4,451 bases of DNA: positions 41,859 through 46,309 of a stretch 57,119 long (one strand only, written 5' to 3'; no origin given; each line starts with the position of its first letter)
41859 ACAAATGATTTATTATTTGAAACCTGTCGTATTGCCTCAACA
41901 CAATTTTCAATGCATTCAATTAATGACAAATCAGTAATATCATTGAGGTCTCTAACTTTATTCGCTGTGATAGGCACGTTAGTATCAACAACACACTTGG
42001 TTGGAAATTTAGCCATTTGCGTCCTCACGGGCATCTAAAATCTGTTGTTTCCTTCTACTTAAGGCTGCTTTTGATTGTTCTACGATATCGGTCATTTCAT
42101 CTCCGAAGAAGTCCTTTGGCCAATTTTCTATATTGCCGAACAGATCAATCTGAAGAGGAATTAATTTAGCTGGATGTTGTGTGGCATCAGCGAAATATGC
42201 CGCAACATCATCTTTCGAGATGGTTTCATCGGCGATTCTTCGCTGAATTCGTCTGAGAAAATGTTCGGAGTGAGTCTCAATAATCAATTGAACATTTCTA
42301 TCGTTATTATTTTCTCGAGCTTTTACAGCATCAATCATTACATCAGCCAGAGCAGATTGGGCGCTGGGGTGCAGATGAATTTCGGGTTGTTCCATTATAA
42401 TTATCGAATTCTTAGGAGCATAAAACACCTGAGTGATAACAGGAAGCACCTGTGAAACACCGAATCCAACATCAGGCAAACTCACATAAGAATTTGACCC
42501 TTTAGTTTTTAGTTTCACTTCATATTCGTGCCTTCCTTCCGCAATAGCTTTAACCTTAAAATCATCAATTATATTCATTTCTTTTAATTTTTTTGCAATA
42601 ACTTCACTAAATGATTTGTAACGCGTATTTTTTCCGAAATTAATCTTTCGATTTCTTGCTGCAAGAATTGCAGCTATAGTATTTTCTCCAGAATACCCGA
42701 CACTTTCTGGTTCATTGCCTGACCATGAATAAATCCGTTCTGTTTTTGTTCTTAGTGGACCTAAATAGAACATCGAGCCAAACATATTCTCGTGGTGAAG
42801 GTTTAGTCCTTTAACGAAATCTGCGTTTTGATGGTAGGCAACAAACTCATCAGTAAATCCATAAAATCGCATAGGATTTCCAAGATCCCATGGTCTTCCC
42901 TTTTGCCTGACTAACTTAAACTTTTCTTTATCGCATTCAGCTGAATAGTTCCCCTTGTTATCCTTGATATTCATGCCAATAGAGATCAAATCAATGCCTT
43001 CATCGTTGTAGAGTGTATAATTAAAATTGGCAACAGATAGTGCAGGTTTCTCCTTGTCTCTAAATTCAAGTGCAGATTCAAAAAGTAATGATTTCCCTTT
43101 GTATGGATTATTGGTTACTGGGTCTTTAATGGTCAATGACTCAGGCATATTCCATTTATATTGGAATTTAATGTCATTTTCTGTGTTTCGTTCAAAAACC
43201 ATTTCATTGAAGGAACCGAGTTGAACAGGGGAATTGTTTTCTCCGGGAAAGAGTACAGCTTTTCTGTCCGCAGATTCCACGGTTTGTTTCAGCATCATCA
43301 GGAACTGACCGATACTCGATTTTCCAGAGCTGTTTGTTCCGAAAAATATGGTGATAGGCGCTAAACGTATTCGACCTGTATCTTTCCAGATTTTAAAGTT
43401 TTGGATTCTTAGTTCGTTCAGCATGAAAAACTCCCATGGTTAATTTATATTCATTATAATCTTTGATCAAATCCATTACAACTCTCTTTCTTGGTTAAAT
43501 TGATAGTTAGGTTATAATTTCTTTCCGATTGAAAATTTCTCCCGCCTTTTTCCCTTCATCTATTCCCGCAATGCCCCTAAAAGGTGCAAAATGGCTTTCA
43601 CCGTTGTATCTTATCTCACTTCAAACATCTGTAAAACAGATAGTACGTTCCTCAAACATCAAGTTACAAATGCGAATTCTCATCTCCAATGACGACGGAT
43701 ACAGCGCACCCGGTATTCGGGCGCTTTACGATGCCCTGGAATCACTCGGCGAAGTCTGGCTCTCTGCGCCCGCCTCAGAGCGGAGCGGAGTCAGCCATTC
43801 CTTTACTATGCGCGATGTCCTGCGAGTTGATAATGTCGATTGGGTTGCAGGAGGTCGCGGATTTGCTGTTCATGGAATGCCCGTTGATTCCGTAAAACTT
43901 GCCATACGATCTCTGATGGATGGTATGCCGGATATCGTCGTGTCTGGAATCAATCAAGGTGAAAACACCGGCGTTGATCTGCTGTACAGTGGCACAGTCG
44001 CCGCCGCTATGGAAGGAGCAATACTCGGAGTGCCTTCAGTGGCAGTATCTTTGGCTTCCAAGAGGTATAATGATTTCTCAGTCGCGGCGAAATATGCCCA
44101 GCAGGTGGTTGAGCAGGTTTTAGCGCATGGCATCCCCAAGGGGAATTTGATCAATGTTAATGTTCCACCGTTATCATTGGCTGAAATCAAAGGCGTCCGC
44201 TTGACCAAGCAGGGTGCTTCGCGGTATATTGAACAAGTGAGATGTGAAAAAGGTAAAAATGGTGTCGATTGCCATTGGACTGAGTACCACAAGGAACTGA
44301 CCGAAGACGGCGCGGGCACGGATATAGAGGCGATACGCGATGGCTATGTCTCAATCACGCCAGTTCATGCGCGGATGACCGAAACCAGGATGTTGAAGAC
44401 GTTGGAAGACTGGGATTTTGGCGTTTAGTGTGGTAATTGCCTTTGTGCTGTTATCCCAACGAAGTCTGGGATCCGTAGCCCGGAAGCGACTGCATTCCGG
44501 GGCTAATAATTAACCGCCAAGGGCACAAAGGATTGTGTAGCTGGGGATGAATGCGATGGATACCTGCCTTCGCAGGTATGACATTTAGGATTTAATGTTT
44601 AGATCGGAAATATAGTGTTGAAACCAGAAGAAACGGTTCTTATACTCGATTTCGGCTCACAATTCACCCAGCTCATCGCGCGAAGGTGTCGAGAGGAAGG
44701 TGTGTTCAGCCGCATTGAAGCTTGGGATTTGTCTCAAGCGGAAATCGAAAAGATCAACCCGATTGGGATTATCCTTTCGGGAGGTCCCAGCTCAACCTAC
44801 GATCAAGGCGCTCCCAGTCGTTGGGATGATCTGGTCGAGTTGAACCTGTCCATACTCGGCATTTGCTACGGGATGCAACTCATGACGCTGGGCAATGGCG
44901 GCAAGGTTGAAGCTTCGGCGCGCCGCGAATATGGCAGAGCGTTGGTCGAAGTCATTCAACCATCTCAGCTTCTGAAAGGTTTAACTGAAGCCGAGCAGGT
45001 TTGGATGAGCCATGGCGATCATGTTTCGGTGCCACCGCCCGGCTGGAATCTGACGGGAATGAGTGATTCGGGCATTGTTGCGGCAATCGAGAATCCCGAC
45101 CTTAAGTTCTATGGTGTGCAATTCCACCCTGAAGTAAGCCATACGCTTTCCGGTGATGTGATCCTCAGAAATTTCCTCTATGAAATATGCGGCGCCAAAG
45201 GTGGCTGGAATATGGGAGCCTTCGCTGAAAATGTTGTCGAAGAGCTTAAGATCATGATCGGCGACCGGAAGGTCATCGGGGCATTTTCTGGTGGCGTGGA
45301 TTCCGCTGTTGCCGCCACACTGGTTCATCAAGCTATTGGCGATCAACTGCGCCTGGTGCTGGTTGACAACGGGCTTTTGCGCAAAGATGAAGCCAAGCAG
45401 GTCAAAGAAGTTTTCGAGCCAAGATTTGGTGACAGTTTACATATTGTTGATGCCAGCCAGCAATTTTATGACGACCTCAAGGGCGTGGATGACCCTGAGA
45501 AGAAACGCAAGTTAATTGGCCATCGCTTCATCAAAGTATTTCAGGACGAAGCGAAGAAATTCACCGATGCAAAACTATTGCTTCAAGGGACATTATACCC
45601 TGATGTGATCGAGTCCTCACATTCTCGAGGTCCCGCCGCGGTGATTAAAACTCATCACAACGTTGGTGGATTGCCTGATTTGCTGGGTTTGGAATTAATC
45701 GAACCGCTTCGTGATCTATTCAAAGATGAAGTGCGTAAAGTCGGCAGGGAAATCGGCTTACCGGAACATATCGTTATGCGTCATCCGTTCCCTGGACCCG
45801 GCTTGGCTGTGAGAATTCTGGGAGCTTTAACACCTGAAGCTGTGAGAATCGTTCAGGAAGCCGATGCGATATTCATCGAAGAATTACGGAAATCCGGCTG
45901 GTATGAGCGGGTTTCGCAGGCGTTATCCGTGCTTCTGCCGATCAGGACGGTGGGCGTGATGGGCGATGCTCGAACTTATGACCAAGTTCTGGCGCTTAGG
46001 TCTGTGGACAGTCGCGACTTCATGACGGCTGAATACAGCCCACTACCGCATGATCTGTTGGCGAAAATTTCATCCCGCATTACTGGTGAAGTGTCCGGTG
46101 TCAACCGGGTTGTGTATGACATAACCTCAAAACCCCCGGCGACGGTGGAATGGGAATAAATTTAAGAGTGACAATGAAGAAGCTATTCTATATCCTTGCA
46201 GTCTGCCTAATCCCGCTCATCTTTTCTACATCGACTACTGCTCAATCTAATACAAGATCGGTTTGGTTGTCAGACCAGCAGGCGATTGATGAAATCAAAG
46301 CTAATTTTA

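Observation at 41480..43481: AT-rich two-gene cassette: DUF3696-type ABC ATPase + PIN-like protein, a candidate uncharacterised defence/toxin system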

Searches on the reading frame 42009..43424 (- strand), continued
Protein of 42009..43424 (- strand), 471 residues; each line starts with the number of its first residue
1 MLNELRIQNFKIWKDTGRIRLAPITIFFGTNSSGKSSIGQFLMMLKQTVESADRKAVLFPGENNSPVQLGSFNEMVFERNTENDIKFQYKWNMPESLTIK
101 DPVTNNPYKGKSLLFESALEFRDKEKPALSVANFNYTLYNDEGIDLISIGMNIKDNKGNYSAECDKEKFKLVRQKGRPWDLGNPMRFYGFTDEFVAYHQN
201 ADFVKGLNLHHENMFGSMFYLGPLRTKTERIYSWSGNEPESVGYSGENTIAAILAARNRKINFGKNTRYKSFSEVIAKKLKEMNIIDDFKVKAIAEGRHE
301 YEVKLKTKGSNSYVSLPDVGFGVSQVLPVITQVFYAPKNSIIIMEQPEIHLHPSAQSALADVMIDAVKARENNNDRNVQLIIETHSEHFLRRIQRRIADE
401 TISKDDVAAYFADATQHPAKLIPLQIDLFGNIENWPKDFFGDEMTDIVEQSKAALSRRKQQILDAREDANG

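Call 83: get_annotated_region(hit=H9, flank=4000)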
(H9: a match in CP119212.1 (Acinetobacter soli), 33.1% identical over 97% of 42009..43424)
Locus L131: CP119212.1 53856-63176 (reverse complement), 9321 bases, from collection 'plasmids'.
description: Acinetobacter soli strain AS903-1 plasmid pAS903-1-2, complete sequence
organism: Acinetobacter soli (NCBI taxid 487316)
taxonomy: Bacteria; Pseudomonadota; Gammaproteobacteria; Moraxellales; Moraxellaceae; Acinetobacter; Acinetobacter soli
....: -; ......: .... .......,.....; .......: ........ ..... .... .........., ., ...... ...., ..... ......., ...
typing (MOB-suite, as given by PLSDB): mobilizable; replicon rep_cluster_639; relaxase MOBP
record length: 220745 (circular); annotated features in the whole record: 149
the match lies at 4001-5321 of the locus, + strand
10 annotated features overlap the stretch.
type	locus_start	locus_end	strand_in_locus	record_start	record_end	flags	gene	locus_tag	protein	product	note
CDS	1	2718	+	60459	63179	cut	-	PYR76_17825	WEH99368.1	N-6 DNA methylase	-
CDS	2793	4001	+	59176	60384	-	-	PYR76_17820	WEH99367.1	hypothetical protein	-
CDS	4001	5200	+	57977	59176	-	-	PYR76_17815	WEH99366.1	AAA family ATPase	-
CDS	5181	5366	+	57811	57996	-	-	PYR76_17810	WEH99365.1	DUF3696 domain-containing protein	-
CDS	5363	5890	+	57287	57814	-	-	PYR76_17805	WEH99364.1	hypothetical protein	-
CDS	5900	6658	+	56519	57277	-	-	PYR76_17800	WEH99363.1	HNH endonuclease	-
CDS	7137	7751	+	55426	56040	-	-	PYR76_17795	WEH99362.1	hypothetical protein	-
CDS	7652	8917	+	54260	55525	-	-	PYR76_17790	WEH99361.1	hypothetical protein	-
CDS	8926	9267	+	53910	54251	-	-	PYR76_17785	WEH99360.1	hypothetical protein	-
CDS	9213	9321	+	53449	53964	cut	-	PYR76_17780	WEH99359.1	hypothetical protein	-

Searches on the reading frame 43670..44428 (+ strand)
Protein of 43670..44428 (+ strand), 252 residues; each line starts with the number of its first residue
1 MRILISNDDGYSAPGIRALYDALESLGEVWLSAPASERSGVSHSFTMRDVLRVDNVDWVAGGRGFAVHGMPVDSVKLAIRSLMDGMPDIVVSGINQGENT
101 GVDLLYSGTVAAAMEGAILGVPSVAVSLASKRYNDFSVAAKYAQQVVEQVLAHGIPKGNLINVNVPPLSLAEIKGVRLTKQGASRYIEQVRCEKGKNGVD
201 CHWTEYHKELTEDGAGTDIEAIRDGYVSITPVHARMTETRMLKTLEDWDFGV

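Call 54: search_protein_families(library=pfam, proteins=[window:43670-44428:+], max_evalue=0.00001)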
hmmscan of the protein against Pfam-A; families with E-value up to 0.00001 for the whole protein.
window:43670-44428:+ (252 aa): 1 family
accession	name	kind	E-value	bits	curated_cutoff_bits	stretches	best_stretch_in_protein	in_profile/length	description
PF01975.23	SurE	-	1.2e-63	214.8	22.1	1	3-186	1-187/189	Survival protein SurE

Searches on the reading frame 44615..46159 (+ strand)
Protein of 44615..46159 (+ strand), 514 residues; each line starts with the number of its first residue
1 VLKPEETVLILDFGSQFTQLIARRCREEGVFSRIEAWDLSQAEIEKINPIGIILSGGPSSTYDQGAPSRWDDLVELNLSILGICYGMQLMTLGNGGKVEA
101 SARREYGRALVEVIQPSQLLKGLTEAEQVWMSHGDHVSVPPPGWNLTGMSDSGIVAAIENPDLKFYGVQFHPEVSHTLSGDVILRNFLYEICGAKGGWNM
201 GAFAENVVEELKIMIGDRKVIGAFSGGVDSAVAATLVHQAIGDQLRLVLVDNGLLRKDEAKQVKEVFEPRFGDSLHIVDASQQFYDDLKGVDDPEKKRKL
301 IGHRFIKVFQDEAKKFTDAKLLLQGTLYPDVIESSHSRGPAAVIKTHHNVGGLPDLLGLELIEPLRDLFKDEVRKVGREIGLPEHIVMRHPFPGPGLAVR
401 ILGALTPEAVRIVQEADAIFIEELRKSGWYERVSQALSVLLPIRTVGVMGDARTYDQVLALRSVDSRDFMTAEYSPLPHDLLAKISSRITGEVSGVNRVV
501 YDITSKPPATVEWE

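Call 54: search_protein_families(library=pfam, proteins=[window:44615-46159:+], max_evalue=0.00001)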
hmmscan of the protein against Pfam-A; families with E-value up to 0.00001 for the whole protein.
window:44615-46159:+ (514 aa): 4 families
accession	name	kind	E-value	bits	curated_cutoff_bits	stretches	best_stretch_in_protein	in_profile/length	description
PF00117.34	GATase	-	5.6e-42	144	22.8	1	9-190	1-189/190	Glutamine amidotransferase class-I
PF00958.27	GMP_synt_C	-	1.9e-40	137.2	27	1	422-513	1-92/92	GMP synthase C terminal domain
PF07722.19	Peptidase_C26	-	1.9e-09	38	20.5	1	74-173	102-219/219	Peptidase C26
PF02540.23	NAD_synthase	-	3.2e-08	33.5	21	0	216-268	17-70/242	NAD synthase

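Call 59: list_cluster_members(proteins=[window:44615-46159:+, window:43670-44428:+, window:34863-36239:+, window:48105-48884:+])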
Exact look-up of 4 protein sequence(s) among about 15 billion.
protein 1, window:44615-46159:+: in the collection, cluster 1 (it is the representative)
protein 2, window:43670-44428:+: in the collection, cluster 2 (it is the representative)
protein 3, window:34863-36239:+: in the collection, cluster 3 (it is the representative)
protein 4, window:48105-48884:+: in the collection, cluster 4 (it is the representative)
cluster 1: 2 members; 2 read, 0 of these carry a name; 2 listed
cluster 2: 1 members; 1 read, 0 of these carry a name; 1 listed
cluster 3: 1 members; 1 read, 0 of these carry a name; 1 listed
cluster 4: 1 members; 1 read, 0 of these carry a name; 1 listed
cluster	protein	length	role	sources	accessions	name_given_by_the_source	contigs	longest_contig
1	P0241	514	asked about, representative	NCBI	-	-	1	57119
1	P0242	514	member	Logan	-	-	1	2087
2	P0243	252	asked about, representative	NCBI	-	-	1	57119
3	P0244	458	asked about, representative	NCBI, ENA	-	-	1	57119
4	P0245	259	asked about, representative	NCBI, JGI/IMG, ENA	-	-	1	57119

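Call 87: find_homologous_proteins(query=window:44615-46159:+, max_evalue=1e-50)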
Query window:44615-46159:+ (514 aa): 8000 proteins with E <= 1e-50 among 8000 candidates; the best 120 are listed.
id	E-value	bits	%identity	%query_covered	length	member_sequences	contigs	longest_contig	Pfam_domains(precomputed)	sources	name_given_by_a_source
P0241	0.0e+0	1158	100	100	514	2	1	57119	PF00958.28,PF07722.20,PF00117.35,PF02540.24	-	-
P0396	3.9e-256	869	74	100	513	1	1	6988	PF00958.28,PF07722.20,PF00117.35,PF02540.24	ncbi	-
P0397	1.8e-254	863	73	100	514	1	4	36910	PF00958.28,PF07722.20,PF00117.35,PF02540.24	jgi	-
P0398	5.7e-248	842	73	99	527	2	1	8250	PF00958.28,PF07722.20,PF00117.35,PF02540.24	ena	-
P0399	4.2e-247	839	72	99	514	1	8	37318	PF00958.28,PF07722.20,PF00117.35,PF02540.24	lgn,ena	-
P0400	2.9e-245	833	71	99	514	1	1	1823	PF00958.28,PF07722.20,PF03054.23,PF00117.35,PF02540.24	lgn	-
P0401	1.1e-242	824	69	100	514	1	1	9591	PF00958.28,PF07722.20,PF00117.35,PF02540.24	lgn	-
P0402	1.5e-242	824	69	100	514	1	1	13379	PF00958.28,PF07722.20,PF00117.35,PF02540.24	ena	-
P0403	1.8e-242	824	71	99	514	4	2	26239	PF00958.28,PF07722.20,PF03054.23,PF00117.35,PF00764.26,PF02540.24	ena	-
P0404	4.4e-242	822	71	99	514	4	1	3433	PF00958.28,PF07722.20,PF00117.35,PF02540.24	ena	-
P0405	2.0e-239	814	71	99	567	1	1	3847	PF00958.28,PF07722.20,PF00117.35,PF02540.24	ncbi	-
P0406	8.6e-237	805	69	100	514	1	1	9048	PF00958.28,PF07722.20,PF00117.35,PF02540.24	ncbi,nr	ncbi:MAG: glutamine-hydrolyzing GMP synthase [Candidatus Hatepunaea meridiana]|nr:glutamine-hydrolyz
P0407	2.9e-235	800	68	99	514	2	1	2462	PF00958.28,PF07722.20,PF00117.35,PF02540.24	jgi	-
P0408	3.9e-235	799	69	100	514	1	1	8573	PF00958.28,PF07722.20,PF00117.35,PF02540.24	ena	-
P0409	9.3e-235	798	69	100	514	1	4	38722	PF00958.28,PF07722.20,PF00117.35,PF02540.24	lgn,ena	-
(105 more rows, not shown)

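Call 88: find_encoding_contigs(protein=P0397, flank=8000, max_places=2)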
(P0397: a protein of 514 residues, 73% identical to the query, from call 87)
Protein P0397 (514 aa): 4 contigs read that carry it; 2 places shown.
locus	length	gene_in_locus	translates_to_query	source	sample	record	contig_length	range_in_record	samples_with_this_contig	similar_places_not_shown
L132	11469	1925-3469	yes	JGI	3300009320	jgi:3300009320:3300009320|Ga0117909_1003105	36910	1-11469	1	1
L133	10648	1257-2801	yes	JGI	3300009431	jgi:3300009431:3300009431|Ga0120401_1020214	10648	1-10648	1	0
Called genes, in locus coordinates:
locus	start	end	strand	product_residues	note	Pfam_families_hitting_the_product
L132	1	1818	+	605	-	?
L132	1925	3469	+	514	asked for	PF00117:GATase, PF07722:Peptidase_C26, PF02540:NAD_synthase (weak), PF00958:GMP_synt_C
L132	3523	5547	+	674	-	PF13458:Peripla_BP_6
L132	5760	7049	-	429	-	PF06689:zf-C4_ClpX, PF00493:MCM, PF01078:Mg_chelatase (faint), PF07724:AAA_2, PF00004:AAA, PF07728:AAA_5 (faint), PF10431:ClpB_D2-small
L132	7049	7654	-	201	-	PF00574:CLP_protease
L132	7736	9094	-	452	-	PF05697:Trigger_N, PF05698:Trigger_C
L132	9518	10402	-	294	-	PF02401:LYTB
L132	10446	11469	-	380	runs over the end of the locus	PF04551:GcpE, PF26540:GcpE_C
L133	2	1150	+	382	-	?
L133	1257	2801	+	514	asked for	PF00117:GATase, PF07722:Peptidase_C26, PF02540:NAD_synthase (weak), PF00958:GMP_synt_C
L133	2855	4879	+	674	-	PF13458:Peripla_BP_6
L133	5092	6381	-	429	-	PF06689:zf-C4_ClpX, PF00493:MCM, PF01078:Mg_chelatase (faint), PF07724:AAA_2, PF00004:AAA, PF07728:AAA_5 (faint), PF10431:ClpB_D2-small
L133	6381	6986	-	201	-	PF00574:CLP_protease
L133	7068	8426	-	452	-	PF05697:Trigger_N, PF05698:Trigger_C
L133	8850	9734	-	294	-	PF02401:LYTB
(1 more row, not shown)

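Call 89: find_encoding_contigs(protein=P0399, flank=8000, max_places=2)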
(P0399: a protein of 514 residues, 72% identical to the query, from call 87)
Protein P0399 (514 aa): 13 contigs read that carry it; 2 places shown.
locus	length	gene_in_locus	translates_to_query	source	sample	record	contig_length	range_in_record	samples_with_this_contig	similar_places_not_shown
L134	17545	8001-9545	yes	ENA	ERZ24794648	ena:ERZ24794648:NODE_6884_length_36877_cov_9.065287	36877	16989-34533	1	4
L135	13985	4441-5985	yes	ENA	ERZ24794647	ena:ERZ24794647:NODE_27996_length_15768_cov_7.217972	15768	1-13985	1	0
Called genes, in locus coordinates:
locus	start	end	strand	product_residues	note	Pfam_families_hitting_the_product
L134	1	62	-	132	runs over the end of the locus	-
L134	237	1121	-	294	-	PF16119:DUF4835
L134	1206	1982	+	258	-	-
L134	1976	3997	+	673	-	-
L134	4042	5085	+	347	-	PF13406:SLT_2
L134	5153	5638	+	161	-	-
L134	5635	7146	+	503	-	PF01520:Amidase_3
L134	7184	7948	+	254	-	PF01975:SurE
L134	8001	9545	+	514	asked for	PF00117:GATase, PF07722:Peptidase_C26, PF02540:NAD_synthase (faint), PF00958:GMP_synt_C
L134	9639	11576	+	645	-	PF09976:TPR_21 (weak), PF13458:Peripla_BP_6, PF01094:ANF_receptor (weak)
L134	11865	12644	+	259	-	PF02673:BacA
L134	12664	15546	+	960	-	PF13088:BNR_2 (faint), PF18962:Por_Secre_tail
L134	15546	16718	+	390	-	PF13439:Glyco_transf_4 (weak), PF00534:Glycos_transf_1, PF13692:Glyco_trans_1_4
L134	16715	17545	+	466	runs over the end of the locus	PF13727:CoA_binding_3, PF02397:Bac_transf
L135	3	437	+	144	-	?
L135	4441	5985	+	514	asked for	PF00117:GATase, PF07722:Peptidase_C26, PF02540:NAD_synthase (faint), PF00958:GMP_synt_C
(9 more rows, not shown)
